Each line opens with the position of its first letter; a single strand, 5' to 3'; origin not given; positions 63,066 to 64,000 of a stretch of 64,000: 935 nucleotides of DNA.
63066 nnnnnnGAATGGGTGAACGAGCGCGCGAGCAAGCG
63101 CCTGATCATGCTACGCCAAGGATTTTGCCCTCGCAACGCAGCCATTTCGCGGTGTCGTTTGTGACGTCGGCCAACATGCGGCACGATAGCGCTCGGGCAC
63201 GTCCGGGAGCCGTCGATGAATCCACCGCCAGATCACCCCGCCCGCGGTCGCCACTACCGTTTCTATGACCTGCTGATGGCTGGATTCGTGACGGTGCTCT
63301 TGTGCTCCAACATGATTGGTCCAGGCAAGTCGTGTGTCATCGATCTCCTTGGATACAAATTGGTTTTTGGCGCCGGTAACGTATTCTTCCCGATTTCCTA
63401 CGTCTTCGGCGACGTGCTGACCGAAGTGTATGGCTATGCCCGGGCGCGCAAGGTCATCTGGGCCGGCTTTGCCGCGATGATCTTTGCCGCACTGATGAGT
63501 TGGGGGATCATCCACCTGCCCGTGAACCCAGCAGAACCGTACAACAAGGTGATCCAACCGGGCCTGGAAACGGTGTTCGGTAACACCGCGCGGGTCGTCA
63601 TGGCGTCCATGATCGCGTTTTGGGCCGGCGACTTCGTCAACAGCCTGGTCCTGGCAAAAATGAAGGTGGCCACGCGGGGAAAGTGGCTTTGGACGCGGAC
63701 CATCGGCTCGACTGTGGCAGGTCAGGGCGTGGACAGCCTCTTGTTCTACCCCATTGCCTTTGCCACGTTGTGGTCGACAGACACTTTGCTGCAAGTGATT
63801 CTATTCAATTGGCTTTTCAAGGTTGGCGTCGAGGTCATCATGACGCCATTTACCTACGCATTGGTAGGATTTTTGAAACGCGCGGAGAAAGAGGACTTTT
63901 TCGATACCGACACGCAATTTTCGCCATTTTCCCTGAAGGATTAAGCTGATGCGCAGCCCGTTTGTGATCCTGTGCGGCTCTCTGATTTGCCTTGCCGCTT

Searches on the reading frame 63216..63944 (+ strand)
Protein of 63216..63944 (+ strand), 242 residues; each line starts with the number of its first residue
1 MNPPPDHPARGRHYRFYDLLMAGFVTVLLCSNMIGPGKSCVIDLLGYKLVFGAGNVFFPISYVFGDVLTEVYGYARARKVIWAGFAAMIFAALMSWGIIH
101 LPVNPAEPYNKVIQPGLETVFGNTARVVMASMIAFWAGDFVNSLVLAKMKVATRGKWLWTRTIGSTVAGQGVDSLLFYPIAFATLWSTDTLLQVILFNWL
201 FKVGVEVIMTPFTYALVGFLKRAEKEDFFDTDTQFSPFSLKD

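Call 20: search_protein_families(library=pfam, proteins=[window:63216-63944:+], max_evalue=0.001)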
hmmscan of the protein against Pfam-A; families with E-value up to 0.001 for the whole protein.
window:63216-63944:+ (242 aa): 1 family
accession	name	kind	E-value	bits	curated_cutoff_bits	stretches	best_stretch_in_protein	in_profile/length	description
PF02592.20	Vut_1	-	5.1e-52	176.7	27.2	1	53-215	2-151/152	Putative vitamin uptake transporter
